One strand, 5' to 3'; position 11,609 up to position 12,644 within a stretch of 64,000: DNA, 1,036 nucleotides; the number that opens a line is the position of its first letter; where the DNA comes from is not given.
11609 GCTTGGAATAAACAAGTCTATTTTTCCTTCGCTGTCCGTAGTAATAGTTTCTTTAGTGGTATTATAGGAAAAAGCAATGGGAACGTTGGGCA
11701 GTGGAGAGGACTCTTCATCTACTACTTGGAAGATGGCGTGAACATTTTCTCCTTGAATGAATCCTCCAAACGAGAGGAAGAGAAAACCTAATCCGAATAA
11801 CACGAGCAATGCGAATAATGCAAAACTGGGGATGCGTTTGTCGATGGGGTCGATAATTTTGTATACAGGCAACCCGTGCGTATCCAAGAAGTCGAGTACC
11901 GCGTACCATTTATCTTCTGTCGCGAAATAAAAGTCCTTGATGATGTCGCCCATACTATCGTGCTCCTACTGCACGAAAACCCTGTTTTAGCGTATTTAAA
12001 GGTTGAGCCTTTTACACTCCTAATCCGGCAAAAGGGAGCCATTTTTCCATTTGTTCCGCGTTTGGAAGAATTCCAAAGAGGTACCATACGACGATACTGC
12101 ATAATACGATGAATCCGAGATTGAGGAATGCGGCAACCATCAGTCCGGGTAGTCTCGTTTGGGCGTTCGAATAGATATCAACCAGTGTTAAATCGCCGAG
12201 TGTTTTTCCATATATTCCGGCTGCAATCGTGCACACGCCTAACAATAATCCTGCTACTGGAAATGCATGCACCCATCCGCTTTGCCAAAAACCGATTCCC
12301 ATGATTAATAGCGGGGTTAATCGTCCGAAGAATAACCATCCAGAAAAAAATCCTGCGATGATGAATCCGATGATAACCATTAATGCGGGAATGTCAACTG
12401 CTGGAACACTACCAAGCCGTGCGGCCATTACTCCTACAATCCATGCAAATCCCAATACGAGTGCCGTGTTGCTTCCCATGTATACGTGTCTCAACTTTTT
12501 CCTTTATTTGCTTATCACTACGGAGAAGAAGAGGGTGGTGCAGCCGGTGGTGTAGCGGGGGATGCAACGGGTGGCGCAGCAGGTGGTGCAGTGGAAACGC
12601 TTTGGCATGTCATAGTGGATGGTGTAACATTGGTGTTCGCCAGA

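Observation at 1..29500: Tandem array of four paralogous ~2,500-aa surface proteins sharing a conserved N-terminal motif and anchor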

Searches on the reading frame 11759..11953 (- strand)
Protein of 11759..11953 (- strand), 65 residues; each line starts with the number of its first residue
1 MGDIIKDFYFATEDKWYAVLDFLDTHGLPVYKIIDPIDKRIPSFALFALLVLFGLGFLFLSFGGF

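Call 25: search_protein_representatives(alignment_id=A3)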
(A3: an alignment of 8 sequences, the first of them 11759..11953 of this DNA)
Query: 8 sequences, 71 profile positions. Proteins with E-value up to 0.001 (for the whole library): 1074; up to 1e-10: 618; up to 1e-30: 0. The best 150 are listed.
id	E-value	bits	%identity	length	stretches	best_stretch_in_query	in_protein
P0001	2.2e-25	104.3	-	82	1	1-70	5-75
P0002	8.0e-25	102.5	-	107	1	2-70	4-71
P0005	7.7e-22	93.0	-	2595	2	1-69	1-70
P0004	4.5e-21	90.5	-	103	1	3-70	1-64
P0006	5.0e-21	90.4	-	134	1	5-66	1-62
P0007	5.2e-21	90.3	-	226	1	3-69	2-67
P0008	9.1e-21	89.5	-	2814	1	3-68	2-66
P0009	1.2e-19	85.9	-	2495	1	1-67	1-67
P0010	1.5e-19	85.7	-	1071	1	5-69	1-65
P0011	1.6e-19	85.6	-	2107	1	5-66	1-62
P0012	2.3e-19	85.0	-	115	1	3-69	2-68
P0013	3.1e-19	84.6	-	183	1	1-66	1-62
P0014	3.4e-19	84.5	-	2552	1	1-66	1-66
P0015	3.4e-19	84.5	-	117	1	1-62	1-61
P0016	3.8e-19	84.3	-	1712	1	1-64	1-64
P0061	1.3e-17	79.4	-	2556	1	3-66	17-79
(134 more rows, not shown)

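Call 33: find_related_loci(query=A5, collection=genome_contigs, flank=10000)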
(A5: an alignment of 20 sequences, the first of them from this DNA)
Query A5 (65 aa) in genome_contigs; peptide patterns used: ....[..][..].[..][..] (x = any residue, [..] = any of these).
141 stretches matched a pattern; 113 encode a relative of the query (tblastn E <= 1e-3); the best 80 are kept; 77 distinct loci.
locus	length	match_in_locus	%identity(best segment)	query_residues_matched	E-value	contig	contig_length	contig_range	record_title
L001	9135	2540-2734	71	1-65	7e-30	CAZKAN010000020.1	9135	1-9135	MAG TPA_asm: uncultured archaeon isolate SRP342105_co2_386 genome assembly, contig: NODE_8269_length_9135_cov_5.067841,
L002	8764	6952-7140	76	1-63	5e-30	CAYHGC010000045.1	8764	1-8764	MAG TPA_asm: uncultured archaeon isolate ERP119705_co12_117 genome assembly, contig: NODE_9982_length_8764_cov_5.283270,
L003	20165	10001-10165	85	1-55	1e-29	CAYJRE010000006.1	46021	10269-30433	MAG TPA_asm: uncultured archaeon isolate ERP125453_co1_164 genome assembly, contig: NODE_571_length_46021_cov_17.284036,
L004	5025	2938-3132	68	1-65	1e-28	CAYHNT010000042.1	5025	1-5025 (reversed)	MAG TPA_asm: uncultured archaeon isolate ERP119705_co13_431 genome assembly, contig: NODE_21254_length_5025_cov_6.594366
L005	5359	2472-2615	88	1-48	1e-26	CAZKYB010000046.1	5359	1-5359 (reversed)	MAG TPA_asm: uncultured archaeon isolate SRP342105_co1_296 genome assembly, contig: NODE_22019_length_5359_cov_5.625754,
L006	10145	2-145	88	1-48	1e-26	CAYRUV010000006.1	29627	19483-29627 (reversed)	MAG TPA_asm: uncultured archaeon isolate SRP278252_co2_866 genome assembly, contig: NODE_3065_length_29627_cov_7.753821,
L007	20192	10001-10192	65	1-65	4e-26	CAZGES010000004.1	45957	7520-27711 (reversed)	MAG TPA_asm: uncultured archaeon isolate SRP292972_co3_112 genome assembly, contig: NODE_594_length_45957_cov_5.444403,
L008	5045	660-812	75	1-51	1e-24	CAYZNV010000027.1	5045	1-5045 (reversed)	MAG TPA_asm: uncultured archaeon isolate SRP278252_co2_833 genome assembly, contig: NODE_36092_length_5045_cov_4.724248,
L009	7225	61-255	66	1-65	5e-24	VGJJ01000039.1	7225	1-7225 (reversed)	MAG: Candidatus Iainarchaeum archaeon isolate M_DeepCast_50m_m2_156 M_DeepCast_50m_m2_156_Ga0194121_10019002, whole geno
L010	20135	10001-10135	76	1-45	5e-21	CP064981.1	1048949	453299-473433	MAG: Candidatus Iainarchaeum archaeon isolate Fred_18-Q3-R57-64_BAT3C.431 chromosome, complete genome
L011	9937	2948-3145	55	3-64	4e-20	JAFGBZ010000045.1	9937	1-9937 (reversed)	MAG: Candidatus Iainarchaeum archaeon isolate Zod_Metabat.1066 k87_5611350, whole genome shotgun sequence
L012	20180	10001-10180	54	5-65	6e-20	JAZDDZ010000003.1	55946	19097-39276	MAG: Candidatus Iainarchaeum archaeon isolate MEGAHIT-group-0.115 k141_2170482, whole genome shotgun sequence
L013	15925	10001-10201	60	3-64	9e-19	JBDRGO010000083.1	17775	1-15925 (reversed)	MAG: Candidatus Iainarchaeum archaeon isolate MEGAHIT-group-1.438 k141_4354319, whole genome shotgun sequence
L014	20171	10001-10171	53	11-64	6e-17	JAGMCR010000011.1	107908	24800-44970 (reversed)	MAG: Candidatus Iainarchaeum archaeon isolate RS_17_2 ZL495.bin.2.fa_11, whole genome shotgun sequence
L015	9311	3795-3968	55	5-58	8e-17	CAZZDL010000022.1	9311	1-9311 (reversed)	MAG TPA_asm: Candidatus Micrarchaeota archaeon isolate SRP141559_co1_50 genome assembly, contig: NODE_4444_length_9311_c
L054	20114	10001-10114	67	5-43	1e-12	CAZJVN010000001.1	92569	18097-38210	MAG TPA_asm: uncultured archaeon isolate SRP263991_co4_116 genome assembly, contig: NODE_141_length_92569_cov_7.838100,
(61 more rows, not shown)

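Call 41: search_protein_families(library=pfam, proteins=[window:11759-11953:-], max_evalue=10)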
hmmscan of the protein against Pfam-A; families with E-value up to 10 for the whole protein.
seq(65 aa): 0 families

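Call 53: predict_structure(alignment_id=A4)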
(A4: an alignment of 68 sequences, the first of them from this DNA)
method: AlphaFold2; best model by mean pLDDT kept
length: 65 residues; sequences in the alignment: 68
mean_pLDDT: 89.0   pTM: 0.60
mean pLDDT of the five models: 89.0, 85.6, 83.6, 77.8, 68.8
residues with pLDDT >= 90: 34; 70-90: 29; 50-70: 2; < 50: 0
segments of 3 or more residues with pLDDT < 50: none
pLDDT, mean of each block of 10 residues (from residue 1): 89 91 91 87 88 92 77
secondary structure, 60 per line:
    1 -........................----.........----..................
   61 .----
elements in order: H2-25 H30-38 H43-61

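Call 98: search_protein_families(library=ncbifam, proteins=[L054:15089-16786:+], max_evalue=1)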
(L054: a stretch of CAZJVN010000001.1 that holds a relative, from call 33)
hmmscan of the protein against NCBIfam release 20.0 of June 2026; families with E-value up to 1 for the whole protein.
L054:15089-16786:+ (566 aa): 0 families

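Call 99: search_protein_families(library=ncbifam, proteins=[window:11759-11953:-], max_evalue=10)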
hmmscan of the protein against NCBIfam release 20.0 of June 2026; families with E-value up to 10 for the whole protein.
seq(65 aa): 0 families

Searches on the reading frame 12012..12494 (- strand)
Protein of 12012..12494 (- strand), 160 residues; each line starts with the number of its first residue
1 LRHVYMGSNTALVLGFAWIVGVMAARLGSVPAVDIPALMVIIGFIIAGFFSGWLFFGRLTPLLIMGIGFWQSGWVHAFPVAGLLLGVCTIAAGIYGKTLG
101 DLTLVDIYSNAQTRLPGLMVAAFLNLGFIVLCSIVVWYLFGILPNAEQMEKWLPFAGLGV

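Call 7: search_protein_families(library=pfam, proteins=[window:12012-12494:-], max_evalue=0.01)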
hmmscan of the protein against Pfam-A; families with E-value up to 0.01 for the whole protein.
window:12012-12494:- (160 aa): 0 families

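Call 41: search_protein_families(library=pfam, proteins=[window:12012-12494:-], max_evalue=10)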
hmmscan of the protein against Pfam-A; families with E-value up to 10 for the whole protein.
window:12012-12494:- (160 aa): 0 families

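Call 98: search_protein_families(library=ncbifam, proteins=[window:12012-12494:-], max_evalue=1)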
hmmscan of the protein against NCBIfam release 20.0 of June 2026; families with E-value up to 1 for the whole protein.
window:12012-12494:- (160 aa): 0 families
